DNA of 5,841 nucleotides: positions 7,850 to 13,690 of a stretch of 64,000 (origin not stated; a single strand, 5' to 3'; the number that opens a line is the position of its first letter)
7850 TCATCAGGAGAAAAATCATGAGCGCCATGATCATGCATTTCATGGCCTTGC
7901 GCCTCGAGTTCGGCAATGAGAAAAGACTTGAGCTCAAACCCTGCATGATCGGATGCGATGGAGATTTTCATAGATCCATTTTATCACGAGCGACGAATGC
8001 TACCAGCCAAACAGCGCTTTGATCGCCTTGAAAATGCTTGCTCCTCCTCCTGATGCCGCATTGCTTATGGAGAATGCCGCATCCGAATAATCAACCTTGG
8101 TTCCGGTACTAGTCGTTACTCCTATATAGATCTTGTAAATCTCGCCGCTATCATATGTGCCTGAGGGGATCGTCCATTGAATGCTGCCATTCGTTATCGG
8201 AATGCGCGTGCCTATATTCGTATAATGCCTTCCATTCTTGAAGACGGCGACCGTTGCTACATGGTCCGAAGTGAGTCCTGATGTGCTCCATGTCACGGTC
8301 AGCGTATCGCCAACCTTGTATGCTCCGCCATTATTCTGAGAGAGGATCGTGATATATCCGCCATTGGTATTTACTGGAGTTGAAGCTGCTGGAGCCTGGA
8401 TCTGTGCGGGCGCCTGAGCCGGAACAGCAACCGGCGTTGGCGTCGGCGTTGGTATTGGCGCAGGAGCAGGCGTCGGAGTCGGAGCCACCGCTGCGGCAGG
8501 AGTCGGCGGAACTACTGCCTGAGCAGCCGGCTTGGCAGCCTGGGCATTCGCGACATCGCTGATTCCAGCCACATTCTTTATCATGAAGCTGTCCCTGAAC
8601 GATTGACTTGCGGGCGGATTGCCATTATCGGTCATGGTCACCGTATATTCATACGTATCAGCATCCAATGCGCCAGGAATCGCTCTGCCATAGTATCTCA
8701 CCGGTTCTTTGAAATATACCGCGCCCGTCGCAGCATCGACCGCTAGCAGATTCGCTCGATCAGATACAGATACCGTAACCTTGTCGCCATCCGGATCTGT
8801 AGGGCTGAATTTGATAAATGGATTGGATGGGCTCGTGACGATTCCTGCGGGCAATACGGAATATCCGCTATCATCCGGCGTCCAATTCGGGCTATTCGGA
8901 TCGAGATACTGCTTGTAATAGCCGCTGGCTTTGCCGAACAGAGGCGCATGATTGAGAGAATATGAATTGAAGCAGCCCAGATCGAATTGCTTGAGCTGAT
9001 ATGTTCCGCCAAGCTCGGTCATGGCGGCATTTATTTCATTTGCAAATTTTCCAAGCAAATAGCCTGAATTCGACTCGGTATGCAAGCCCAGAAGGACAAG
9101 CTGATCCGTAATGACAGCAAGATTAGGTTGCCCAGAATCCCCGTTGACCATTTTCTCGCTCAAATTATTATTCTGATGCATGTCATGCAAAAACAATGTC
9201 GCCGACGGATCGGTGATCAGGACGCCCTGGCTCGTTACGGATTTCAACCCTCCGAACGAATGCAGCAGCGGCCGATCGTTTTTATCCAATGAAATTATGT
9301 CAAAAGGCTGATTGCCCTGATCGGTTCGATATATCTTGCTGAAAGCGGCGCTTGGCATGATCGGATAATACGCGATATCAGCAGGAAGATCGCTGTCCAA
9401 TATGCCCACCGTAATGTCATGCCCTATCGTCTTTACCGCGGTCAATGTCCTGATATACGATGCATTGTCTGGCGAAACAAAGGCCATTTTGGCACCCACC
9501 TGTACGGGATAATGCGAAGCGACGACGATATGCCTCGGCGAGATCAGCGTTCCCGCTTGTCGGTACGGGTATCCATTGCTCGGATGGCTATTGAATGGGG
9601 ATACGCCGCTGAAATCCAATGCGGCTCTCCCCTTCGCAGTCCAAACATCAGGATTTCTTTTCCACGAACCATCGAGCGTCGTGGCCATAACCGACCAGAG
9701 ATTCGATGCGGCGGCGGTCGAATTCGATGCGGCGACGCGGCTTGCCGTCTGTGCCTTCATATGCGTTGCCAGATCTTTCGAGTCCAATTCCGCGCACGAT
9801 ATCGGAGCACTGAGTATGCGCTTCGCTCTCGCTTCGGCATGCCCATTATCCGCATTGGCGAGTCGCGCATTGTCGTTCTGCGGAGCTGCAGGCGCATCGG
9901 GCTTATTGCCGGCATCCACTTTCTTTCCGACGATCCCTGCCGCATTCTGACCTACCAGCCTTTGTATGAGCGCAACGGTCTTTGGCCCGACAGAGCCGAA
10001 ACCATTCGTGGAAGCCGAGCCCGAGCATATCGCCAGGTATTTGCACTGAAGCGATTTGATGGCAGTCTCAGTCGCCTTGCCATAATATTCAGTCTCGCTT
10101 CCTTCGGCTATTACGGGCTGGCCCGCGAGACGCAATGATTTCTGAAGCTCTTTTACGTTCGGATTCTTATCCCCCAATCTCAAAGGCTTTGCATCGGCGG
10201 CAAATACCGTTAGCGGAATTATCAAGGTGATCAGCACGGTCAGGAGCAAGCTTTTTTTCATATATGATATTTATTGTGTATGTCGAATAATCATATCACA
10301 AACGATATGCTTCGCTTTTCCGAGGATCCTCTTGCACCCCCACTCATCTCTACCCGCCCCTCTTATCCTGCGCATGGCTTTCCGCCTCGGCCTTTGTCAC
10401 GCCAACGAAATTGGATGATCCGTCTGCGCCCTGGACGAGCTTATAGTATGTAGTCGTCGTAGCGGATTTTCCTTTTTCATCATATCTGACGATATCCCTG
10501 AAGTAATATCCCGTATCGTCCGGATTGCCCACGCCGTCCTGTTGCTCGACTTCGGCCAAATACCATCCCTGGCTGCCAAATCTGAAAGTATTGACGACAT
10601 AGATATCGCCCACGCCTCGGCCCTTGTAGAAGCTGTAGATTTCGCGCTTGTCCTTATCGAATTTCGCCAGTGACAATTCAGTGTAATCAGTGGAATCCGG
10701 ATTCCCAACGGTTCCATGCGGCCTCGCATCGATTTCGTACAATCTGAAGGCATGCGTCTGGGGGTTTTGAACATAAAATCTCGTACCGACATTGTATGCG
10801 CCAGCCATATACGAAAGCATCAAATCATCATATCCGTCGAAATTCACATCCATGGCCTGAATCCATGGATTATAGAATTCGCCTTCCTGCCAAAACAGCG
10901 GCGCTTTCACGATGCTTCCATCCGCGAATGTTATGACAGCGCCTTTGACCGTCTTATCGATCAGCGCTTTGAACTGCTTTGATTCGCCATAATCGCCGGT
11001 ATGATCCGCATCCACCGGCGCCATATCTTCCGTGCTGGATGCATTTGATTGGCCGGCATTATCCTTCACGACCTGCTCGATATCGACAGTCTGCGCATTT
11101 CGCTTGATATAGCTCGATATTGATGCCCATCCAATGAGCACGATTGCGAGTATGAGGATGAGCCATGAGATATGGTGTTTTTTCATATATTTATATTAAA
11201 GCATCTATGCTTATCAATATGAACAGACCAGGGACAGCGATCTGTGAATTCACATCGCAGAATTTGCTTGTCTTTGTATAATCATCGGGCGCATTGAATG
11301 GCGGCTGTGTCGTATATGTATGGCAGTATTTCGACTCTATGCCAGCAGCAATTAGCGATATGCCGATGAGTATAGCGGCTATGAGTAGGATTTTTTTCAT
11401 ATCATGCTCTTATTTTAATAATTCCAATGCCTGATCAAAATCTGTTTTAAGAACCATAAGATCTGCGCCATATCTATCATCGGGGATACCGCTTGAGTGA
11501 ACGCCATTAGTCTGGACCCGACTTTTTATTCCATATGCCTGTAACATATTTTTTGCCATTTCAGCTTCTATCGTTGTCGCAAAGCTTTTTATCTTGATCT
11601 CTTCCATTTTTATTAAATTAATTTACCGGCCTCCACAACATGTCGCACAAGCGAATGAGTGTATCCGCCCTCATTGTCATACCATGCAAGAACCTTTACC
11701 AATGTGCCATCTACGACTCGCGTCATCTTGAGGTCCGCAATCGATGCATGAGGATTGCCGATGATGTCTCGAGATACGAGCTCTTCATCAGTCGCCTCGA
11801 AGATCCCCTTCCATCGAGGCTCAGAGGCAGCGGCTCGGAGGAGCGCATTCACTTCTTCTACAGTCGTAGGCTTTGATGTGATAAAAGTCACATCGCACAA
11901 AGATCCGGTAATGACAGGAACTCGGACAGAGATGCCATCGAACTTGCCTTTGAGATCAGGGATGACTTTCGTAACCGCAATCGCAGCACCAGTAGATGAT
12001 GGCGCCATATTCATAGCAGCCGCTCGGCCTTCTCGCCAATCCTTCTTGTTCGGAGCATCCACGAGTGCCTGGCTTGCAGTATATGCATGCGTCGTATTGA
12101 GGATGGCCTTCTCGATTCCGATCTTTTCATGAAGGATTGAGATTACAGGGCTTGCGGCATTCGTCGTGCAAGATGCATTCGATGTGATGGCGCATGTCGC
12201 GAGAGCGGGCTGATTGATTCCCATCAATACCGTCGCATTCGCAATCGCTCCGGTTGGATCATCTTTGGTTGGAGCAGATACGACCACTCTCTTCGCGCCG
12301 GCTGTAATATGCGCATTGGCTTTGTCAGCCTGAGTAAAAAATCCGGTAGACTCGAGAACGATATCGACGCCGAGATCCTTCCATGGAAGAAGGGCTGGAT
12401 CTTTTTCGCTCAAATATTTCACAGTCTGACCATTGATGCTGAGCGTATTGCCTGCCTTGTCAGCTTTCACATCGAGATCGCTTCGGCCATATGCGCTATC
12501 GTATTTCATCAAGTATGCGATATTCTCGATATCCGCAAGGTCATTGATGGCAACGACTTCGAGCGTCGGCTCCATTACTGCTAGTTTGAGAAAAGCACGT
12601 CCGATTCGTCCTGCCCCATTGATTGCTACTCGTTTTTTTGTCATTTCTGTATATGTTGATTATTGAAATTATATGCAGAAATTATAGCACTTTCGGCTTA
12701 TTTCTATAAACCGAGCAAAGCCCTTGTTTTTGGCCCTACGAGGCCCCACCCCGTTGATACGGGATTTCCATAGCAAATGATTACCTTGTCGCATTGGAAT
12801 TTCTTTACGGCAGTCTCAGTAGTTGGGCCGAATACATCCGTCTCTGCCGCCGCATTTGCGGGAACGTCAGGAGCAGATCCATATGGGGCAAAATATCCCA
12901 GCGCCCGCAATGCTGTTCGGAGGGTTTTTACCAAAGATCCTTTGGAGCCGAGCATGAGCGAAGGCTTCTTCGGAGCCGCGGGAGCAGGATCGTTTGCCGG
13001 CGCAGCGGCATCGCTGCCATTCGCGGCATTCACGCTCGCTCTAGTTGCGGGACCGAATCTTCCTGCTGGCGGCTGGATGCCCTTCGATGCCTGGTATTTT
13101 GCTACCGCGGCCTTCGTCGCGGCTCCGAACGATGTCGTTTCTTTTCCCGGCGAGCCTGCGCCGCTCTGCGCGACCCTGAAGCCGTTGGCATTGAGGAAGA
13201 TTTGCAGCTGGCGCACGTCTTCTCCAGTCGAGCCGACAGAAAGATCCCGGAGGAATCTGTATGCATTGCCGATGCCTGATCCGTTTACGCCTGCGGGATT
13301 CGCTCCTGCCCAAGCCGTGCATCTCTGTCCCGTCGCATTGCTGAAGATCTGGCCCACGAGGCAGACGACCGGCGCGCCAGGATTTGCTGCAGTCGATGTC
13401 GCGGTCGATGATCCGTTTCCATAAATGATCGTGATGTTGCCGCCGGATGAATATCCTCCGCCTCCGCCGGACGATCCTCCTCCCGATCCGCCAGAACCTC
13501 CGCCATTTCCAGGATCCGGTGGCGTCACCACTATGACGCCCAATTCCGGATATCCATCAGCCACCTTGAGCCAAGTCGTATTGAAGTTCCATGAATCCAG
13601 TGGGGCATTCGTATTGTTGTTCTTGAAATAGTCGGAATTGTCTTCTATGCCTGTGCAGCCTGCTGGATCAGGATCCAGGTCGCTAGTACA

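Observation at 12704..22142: Two giant adhesin-like ORFs (971 aa and 2129 aa) are very likely one surface-protein gene of about 3,100 aa, split by a single-nucleotide frameshift near nt 19232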

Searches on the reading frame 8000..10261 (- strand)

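Call 18: search_protein_families(library=pfam, proteins=[window:8000-10261:-], max_evalue=0.001)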
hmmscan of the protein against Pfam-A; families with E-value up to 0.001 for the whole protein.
window:8000-10261:- (753 aa): 1 family
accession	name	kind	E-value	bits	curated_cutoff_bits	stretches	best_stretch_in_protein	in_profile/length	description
PF01471.23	PG_binding_1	-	0.00013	22.5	23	1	33-72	2-38/57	Putative peptidoglycan binding domain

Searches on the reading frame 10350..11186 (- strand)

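Call 18: search_protein_families(library=pfam, proteins=[window:10350-11186:-], max_evalue=0.001)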
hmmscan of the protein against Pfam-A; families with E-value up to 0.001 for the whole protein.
window:10350-11186:- (278 aa): 1 family
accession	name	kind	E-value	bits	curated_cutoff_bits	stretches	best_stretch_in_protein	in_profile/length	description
PF06674.16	DUF1176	-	4.5e-10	40.1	34.8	1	123-213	217-301/322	Protein of unknown function (DUF1176)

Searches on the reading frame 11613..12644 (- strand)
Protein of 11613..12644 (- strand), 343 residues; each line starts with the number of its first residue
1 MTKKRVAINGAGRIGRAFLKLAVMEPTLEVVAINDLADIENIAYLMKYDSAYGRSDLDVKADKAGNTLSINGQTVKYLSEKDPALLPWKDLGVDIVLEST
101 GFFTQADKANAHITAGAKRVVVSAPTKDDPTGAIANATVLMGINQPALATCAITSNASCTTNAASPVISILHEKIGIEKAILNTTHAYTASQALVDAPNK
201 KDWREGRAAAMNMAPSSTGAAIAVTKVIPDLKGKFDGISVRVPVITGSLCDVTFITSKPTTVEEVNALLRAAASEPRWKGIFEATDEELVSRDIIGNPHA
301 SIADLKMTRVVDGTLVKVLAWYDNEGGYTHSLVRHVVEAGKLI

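Call 18: search_protein_families(library=pfam, proteins=[window:11613-12644:-], max_evalue=0.001)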
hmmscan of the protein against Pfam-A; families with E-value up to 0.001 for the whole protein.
window:11613-12644:- (343 aa): 2 families
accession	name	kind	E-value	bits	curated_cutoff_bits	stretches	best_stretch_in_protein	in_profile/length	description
PF02800.25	Gp_dh_C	-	9e-56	188.3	24.4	1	166-322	3-158/158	Glyceraldehyde 3-phosphate dehydrogenase, C-terminal domain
PF00044.30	Gp_dh_N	-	4.1e-34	117.3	31.7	1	5-105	2-100/101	Glyceraldehyde 3-phosphate dehydrogenase, NAD binding domain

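Call 26: find_encoding_contigs(protein=window:11613-12644:-, flank=10000, max_places=10)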
Protein window:11613-12644:- (343 aa): 2 contigs read that carry it; 2 places shown.
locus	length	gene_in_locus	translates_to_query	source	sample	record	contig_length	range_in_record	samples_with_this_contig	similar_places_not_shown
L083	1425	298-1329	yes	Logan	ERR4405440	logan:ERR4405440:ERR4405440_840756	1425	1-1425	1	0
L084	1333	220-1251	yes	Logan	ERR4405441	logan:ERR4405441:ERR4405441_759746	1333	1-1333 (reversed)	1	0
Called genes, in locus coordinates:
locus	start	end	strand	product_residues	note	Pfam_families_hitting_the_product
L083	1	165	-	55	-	?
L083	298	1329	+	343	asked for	PF00044:Gp_dh_N, PF02800:Gp_dh_C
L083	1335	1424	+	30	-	?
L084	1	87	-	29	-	?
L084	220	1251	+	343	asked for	PF00044:Gp_dh_N, PF02800:Gp_dh_C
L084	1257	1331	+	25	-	?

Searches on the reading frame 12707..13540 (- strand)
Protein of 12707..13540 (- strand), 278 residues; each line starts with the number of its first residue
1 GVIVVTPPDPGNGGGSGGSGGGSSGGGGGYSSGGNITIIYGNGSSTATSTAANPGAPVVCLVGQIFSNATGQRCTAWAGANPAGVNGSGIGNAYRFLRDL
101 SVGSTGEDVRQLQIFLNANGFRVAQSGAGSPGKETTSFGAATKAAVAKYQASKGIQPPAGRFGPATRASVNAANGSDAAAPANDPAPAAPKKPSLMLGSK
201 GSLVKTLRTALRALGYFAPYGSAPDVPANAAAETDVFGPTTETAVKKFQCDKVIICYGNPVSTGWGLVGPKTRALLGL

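Call 60: search_protein_families(library=pfam, proteins=[window:12707-13540:-], max_evalue=1)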
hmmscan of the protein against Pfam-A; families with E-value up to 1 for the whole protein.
seq(278 aa): 1 family
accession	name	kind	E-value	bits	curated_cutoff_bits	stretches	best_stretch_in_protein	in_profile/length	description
PF01471.23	PG_binding_1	-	4e-20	72.2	23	2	105-168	1-55/57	Putative peptidoglycan binding domain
